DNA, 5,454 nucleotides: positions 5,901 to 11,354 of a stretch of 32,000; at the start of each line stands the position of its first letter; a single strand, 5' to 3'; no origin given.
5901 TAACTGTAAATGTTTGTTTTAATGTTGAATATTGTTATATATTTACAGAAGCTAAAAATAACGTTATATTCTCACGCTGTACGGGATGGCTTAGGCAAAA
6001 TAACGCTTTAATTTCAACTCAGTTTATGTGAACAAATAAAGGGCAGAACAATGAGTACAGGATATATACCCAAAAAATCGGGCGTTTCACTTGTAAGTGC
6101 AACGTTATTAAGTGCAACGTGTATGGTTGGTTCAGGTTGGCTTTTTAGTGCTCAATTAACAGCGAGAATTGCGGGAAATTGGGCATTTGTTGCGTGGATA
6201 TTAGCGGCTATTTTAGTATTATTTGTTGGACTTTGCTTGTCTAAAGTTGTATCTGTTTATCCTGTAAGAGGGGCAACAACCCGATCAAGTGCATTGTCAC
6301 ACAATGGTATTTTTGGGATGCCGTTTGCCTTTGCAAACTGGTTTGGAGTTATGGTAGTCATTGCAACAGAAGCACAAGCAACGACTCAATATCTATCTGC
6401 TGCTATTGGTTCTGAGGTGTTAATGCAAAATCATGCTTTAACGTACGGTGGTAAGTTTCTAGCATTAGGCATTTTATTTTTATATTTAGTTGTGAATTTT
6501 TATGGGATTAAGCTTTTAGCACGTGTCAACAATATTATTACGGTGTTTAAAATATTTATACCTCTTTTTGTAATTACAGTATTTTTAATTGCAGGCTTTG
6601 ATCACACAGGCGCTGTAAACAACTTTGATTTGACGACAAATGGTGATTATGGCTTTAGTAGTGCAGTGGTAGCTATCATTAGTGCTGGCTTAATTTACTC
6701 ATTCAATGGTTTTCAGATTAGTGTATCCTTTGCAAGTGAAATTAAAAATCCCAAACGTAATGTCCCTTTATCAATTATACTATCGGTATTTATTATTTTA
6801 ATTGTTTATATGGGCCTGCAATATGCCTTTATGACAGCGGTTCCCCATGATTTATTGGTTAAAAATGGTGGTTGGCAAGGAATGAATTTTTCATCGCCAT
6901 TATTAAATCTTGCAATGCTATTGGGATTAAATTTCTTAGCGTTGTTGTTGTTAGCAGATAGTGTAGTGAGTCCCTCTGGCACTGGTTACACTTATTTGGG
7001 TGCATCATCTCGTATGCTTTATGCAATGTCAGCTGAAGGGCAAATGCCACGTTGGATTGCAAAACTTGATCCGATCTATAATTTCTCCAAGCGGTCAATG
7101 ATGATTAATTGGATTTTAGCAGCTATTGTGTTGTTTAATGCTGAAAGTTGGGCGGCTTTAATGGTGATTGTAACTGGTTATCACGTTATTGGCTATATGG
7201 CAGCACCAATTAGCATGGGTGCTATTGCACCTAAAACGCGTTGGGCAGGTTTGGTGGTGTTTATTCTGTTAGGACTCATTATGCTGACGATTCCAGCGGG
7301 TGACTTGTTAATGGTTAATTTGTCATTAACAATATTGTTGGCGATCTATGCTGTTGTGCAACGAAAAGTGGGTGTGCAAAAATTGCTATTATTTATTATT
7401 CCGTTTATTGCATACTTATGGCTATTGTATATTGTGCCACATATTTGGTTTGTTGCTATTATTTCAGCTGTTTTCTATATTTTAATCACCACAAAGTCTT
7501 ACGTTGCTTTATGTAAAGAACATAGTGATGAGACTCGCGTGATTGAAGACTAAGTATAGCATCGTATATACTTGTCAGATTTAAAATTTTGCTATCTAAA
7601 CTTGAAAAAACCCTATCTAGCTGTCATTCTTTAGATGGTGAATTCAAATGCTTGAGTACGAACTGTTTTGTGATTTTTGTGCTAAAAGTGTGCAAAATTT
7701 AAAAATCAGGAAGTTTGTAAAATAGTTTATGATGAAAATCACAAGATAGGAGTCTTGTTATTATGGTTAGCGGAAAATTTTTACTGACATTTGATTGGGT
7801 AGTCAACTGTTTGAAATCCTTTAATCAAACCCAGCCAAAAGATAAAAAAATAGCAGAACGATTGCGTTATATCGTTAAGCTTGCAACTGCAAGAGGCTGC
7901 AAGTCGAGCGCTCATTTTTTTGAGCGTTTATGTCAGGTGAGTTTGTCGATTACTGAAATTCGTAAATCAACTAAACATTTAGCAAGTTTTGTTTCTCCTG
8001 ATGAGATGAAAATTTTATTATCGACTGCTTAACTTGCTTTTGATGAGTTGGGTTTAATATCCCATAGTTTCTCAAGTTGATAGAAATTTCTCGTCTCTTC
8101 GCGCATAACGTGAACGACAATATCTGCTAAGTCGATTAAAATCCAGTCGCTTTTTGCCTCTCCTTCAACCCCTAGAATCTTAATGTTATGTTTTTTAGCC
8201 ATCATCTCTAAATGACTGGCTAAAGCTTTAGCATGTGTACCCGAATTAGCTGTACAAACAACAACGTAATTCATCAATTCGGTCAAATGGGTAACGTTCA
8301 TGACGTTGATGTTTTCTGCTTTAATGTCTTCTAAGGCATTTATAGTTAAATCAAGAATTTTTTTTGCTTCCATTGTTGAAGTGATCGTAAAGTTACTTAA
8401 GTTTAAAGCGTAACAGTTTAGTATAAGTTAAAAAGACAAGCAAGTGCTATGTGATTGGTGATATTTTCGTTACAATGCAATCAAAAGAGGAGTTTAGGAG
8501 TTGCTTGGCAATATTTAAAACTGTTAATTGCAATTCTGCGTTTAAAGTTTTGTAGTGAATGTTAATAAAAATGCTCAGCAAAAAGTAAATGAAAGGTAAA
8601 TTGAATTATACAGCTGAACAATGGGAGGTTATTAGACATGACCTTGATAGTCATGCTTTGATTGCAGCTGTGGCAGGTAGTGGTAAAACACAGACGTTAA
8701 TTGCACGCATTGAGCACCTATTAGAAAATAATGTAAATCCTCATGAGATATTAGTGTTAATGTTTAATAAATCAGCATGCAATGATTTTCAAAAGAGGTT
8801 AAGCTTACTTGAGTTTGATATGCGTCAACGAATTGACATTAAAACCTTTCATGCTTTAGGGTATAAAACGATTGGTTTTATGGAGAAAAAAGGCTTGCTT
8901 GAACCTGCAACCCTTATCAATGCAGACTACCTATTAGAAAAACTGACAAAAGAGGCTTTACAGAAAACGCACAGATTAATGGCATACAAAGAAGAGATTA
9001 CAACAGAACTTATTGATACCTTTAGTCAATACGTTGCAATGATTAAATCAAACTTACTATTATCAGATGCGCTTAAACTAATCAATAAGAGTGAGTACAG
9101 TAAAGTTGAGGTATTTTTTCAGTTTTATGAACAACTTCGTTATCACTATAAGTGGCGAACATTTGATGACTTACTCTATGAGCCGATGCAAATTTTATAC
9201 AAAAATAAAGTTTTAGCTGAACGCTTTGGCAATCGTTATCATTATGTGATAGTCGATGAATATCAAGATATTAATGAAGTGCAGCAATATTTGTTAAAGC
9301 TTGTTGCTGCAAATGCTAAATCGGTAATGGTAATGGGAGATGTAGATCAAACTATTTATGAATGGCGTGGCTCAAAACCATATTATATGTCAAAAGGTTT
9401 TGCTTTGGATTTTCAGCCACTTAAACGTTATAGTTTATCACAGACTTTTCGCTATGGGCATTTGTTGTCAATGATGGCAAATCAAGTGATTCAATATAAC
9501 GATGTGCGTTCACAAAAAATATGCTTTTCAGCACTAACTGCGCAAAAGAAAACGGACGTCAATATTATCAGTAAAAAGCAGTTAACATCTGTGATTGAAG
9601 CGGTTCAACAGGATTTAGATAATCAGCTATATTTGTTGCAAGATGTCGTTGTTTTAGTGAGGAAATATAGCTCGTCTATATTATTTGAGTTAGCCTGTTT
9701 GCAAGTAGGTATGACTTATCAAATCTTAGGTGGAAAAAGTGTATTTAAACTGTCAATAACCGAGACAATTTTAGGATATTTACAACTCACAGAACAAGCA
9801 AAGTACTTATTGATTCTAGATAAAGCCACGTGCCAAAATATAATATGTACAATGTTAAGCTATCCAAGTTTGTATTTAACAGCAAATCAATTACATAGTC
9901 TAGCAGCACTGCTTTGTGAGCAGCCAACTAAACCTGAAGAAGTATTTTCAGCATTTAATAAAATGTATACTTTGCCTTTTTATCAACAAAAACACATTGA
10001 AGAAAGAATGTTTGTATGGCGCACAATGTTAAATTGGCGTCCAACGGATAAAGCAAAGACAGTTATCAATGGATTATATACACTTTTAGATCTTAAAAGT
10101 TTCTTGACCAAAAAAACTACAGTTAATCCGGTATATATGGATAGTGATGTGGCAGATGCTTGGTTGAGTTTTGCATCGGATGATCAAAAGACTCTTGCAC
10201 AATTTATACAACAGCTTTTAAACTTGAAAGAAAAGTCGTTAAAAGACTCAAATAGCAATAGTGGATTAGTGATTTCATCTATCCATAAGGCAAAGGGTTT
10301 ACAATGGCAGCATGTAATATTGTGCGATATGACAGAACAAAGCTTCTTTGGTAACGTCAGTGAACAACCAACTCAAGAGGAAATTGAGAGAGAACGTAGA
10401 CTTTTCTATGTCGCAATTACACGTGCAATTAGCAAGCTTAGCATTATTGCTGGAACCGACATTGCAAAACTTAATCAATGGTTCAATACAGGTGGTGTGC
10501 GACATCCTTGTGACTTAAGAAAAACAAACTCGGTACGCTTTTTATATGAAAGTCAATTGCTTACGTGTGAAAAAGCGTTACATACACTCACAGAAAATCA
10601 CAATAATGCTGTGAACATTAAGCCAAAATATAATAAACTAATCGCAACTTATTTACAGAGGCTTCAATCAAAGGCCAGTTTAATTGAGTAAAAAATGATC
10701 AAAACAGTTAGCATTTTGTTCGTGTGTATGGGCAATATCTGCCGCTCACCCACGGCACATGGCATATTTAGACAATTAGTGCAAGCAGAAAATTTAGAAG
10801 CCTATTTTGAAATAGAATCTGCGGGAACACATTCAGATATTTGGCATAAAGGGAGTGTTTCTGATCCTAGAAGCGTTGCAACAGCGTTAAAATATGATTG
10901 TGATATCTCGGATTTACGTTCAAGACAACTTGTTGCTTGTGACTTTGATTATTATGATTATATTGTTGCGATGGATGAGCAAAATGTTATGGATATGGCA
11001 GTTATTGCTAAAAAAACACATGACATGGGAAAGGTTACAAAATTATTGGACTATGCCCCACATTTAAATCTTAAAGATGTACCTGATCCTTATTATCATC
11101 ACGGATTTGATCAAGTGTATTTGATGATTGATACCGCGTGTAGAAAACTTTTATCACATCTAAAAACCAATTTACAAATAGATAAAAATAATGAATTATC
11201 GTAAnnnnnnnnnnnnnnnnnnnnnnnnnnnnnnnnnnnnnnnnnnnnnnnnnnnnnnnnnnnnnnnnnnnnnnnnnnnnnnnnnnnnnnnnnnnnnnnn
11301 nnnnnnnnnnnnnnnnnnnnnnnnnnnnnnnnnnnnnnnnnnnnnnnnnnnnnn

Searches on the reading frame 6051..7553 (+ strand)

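Call 21: search_protein_families(library=pfam, proteins=[window:6051-7553:+], max_evalue=0.0001)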
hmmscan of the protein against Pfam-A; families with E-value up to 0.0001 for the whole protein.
window:6051-7553:+ (500 aa): 2 families
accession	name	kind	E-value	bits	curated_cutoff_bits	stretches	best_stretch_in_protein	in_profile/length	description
PF13520.12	AA_permease_2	-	2.9e-27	96.1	27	1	13-477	2-407/427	Amino acid permease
PF00324.27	AA_permease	-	1.2e-18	67.5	24.6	1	25-463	10-455/470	Amino acid permease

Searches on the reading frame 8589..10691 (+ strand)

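Call 21: search_protein_families(library=pfam, proteins=[window:8589-10691:+], max_evalue=0.0001)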
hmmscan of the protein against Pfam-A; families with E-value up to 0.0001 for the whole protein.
window:8589-10691:+ (700 aa): 6 families
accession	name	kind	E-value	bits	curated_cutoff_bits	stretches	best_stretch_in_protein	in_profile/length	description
PF00580.27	UvrD-helicase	-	2.6e-47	162.2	23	1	8-268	2-264/271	UvrD/REP helicase N-terminal domain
PF13361.12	UvrD_C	-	1.2e-21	77.9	25.6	1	533-620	261-346/350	UvrD-like helicase C-terminal domain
PF13245.12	AAA_19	-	2.4e-17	63.8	25.1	1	21-258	12-132/134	AAA domain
PF13538.12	UvrD_C_2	-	2.1e-10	40.7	27.4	1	560-619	2-51/52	UvrD-like helicase C-terminal domain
PF01443.25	Viral_helicase1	-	7.4e-09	36.2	21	0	553-620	178-227/228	Viral superfamily 1 RNA helicase core domain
PF13604.12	AAA_30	-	4.3e-05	23.8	27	0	7-65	2-60/191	AAA domain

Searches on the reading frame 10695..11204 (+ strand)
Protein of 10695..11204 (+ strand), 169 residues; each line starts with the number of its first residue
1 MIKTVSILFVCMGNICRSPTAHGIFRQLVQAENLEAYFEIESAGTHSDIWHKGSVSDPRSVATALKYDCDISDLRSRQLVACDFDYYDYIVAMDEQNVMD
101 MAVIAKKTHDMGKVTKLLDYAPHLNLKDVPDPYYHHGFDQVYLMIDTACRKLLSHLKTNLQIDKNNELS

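Call 21: search_protein_families(library=pfam, proteins=[window:10695-11204:+], max_evalue=0.0001)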
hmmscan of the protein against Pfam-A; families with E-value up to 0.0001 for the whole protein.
window:10695-11204:+ (169 aa): 1 family
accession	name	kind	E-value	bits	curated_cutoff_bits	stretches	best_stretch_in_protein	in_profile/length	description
PF01451.26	LMWPc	-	4.3e-34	118.2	23.2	1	7-153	1-144/144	Low molecular weight phosphotyrosine protein phosphatase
